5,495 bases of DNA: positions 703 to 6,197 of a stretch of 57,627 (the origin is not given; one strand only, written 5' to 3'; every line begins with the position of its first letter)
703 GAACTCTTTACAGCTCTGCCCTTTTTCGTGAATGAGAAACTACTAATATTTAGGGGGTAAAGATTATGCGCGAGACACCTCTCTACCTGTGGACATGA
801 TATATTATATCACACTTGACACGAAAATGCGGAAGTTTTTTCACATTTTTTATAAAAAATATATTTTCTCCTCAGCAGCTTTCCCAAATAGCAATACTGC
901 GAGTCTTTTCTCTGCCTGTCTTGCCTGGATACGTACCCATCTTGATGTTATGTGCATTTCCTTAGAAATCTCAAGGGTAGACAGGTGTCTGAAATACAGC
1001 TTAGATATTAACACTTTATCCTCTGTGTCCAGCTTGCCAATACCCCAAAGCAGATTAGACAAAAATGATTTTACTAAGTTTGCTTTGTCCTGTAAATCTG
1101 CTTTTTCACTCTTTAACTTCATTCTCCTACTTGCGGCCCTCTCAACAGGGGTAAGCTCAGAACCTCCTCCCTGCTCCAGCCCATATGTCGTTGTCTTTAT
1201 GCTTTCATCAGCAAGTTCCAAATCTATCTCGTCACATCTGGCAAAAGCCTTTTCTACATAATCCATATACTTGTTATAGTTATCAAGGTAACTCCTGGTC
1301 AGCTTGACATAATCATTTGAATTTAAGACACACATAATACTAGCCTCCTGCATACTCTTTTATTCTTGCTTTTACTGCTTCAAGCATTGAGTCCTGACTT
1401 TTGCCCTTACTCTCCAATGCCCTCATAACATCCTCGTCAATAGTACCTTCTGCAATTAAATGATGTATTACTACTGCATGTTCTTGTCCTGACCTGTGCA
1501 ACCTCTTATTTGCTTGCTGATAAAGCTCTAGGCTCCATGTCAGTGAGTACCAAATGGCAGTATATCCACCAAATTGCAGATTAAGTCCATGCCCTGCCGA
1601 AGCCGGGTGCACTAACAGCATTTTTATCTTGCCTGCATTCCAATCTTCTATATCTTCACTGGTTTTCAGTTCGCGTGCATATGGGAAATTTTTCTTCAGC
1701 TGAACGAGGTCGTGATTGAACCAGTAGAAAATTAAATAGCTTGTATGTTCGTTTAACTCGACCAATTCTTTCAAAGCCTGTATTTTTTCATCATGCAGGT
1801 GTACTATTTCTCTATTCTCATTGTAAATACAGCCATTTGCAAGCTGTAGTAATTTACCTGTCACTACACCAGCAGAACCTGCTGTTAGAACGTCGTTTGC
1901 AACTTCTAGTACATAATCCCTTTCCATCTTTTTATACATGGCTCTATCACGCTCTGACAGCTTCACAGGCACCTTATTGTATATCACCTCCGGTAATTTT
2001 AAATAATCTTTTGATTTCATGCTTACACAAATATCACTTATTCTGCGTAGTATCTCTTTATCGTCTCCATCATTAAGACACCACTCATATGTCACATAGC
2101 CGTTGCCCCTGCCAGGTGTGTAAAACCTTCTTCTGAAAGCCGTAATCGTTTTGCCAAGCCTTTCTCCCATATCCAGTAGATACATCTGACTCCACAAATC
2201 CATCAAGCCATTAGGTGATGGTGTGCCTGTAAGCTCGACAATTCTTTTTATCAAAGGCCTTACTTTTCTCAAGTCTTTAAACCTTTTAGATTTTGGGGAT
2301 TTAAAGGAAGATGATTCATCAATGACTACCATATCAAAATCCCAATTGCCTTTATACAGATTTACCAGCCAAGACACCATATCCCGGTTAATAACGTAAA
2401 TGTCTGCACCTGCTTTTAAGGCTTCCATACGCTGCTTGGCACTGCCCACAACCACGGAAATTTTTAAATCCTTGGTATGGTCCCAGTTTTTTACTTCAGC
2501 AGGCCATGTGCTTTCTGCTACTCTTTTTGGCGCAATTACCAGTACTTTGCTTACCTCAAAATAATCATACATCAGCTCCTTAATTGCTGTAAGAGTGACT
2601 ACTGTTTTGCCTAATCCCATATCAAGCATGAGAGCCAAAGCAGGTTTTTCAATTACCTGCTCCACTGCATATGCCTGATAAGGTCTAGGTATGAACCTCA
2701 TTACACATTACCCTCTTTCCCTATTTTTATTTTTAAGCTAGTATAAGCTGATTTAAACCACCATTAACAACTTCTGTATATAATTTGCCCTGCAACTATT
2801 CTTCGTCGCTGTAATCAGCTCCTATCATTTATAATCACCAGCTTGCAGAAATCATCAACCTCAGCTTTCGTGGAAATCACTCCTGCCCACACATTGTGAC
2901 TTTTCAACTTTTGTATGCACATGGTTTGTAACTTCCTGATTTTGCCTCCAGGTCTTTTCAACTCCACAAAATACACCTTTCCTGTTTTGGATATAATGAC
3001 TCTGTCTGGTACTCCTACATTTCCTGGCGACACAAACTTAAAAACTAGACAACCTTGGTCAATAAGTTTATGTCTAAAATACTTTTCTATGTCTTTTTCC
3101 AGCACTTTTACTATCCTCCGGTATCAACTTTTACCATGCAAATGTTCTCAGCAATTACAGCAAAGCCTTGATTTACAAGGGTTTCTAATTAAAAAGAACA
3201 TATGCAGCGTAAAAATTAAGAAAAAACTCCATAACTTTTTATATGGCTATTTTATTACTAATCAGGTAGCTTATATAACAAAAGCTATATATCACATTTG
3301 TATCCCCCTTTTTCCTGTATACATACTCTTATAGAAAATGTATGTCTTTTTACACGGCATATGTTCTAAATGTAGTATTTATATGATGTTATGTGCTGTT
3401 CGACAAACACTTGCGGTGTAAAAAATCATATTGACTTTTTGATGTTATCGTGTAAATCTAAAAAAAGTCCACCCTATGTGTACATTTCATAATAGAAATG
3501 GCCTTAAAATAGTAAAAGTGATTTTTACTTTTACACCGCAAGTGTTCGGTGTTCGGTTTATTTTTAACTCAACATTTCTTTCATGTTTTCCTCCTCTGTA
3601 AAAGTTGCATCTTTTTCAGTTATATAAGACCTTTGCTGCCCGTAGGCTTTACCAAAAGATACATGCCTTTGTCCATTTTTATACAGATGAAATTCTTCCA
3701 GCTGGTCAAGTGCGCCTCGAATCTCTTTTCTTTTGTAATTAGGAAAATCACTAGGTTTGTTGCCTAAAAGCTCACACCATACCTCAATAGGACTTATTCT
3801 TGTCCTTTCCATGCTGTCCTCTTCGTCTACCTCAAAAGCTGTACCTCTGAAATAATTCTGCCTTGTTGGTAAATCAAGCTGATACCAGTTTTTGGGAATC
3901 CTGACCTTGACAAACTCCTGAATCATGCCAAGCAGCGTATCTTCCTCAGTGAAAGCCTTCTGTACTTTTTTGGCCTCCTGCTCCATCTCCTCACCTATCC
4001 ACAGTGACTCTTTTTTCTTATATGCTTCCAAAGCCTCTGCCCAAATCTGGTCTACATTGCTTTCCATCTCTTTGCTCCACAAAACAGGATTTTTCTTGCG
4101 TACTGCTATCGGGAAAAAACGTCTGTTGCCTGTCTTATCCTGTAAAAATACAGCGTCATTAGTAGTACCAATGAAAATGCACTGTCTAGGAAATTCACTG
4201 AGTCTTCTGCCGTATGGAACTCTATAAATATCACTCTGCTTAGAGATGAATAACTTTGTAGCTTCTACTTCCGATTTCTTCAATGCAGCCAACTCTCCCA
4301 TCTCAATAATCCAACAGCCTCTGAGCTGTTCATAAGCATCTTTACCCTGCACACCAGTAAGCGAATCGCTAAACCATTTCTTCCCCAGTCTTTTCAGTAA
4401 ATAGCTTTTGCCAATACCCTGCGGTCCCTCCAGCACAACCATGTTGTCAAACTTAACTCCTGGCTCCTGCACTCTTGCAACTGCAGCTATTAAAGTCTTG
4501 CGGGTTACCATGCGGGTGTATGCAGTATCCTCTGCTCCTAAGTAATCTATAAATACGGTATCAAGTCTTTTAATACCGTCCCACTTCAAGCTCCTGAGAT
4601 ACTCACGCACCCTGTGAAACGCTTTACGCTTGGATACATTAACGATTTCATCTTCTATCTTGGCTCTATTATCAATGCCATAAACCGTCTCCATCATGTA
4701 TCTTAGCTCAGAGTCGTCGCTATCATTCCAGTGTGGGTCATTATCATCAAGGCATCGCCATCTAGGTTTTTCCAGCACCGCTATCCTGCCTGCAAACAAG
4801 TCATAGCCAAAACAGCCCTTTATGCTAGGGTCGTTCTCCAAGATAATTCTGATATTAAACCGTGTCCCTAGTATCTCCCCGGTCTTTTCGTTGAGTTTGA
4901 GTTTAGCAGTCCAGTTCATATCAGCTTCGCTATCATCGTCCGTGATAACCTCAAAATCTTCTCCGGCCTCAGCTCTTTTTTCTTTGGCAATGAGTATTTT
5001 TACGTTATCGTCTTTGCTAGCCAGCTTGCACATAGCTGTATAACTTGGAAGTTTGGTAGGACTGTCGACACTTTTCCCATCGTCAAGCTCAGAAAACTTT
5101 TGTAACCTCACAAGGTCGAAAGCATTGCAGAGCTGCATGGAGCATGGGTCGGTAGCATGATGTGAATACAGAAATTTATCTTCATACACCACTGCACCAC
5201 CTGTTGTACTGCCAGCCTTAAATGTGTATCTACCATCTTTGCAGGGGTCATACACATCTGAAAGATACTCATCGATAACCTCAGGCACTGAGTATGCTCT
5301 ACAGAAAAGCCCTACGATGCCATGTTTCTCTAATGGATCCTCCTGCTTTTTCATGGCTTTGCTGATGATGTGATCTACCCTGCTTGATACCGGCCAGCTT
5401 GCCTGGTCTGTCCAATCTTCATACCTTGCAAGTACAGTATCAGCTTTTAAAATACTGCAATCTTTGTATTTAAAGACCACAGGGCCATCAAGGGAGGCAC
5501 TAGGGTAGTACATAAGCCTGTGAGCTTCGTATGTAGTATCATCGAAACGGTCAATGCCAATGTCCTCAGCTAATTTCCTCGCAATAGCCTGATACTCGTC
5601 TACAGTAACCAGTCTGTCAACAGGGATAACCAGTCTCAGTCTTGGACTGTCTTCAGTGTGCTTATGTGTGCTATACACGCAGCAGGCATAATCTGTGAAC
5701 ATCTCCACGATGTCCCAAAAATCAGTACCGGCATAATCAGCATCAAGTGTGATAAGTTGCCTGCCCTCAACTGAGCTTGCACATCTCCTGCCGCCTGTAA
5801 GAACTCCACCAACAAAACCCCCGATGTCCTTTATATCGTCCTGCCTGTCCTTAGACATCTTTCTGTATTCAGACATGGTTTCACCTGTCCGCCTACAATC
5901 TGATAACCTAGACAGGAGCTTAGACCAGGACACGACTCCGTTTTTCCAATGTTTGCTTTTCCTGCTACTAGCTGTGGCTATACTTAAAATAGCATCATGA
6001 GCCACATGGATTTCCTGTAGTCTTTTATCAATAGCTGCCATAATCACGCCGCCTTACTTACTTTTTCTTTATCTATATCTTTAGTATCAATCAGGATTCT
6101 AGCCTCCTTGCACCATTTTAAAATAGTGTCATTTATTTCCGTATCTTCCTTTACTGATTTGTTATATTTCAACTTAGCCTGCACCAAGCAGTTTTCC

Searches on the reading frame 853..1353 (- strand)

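Call 15: search_protein_families(library=phrogs, proteins=[window:853-1353:-], max_evalue=0.001)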
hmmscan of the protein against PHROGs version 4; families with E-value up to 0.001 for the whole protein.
window:853-1353:- (167 aa): 3 families
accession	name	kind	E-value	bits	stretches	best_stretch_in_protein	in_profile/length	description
phrog_36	-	transcription regulation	5.1e-10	40.3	1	11-163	48-195/220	transcriptional regulator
phrog_248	-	transcription regulation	1.6e-06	29.3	1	25-154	31-136/161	transcriptional activator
phrog_1558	-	unknown function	1.9e-06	28.8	1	116-160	127-173/178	-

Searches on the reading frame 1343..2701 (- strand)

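Call 15: search_protein_families(library=phrogs, proteins=[window:1343-2701:-], max_evalue=0.001)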
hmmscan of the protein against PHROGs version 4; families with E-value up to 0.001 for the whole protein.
window:1343-2701:- (453 aa): 9 families
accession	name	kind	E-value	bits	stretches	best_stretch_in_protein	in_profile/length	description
phrog_62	-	DNA, RNA and nucleotide metabolism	5.2e-169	565.6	1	1-450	693-1143/1881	DNA helicase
phrog_11354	-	unknown function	3.5e-47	159.9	1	345-449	8-114/116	-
phrog_29996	-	unknown function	1.5e-17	63.9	2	17-258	739-965/1189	-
phrog_16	-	DNA, RNA and nucleotide metabolism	2e-08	33.9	1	2-171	270-430/986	DNA helicase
phrog_1685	-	unknown function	5.1e-08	31.6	1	305-434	1411-1543/2278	-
phrog_23807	-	unknown function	5.4e-08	32.1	0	361-423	589-652/1053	-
phrog_24008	-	DNA, RNA and nucleotide metabolism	7.7e-06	25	1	9-176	485-648/1006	helicase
phrog_11801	-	other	1.5e-05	23.3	0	352-439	1404-1492/2269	DNA methyltransferase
phrog_26785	-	unknown function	0.00016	20.7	1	15-179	263-425/1087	-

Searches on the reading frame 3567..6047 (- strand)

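Call 15: search_protein_families(library=phrogs, proteins=[window:3567-6047:-], max_evalue=0.001)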
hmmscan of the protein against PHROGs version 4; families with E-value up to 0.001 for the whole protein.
window:3567-6047:- (827 aa): 12 families
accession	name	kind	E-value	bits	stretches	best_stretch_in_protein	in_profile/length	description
phrog_256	-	DNA, RNA and nucleotide metabolism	0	1068.4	1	17-812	2-796/798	DNA helicase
phrog_9765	-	DNA, RNA and nucleotide metabolism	1.8e-136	457.5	1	11-445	9-447/939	DNA primase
phrog_1313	-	DNA, RNA and nucleotide metabolism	1.5e-131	441.1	1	279-820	60-564/568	DNA helicase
phrog_15962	-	DNA, RNA and nucleotide metabolism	9.7e-60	203.7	1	343-720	365-741/835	DNA primase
phrog_36873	-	DNA, RNA and nucleotide metabolism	1.6e-41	143.1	1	460-716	473-733/1082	DNA helicase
phrog_2249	-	DNA, RNA and nucleotide metabolism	1.2e-40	141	1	473-704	470-696/802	DNA primase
phrog_16593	-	DNA, RNA and nucleotide metabolism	6.4e-38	131.6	1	462-679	486-704/823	DNA primase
phrog_4630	-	DNA, RNA and nucleotide metabolism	1.5e-19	71.1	1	488-652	195-368/581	DNA primase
phrog_3228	-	DNA, RNA and nucleotide metabolism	3.6e-13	49.7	1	29-184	17-181/766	replicative helicase-primase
phrog_2135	-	DNA, RNA and nucleotide metabolism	3.8e-07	29.8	1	85-179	507-602/713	DNA primase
phrog_296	-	integration and excision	4.3e-06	26.7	1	57-165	44-160/626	DNA transposition protein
phrog_34715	-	unknown function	0.00028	20.8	1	65-162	33-136/426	-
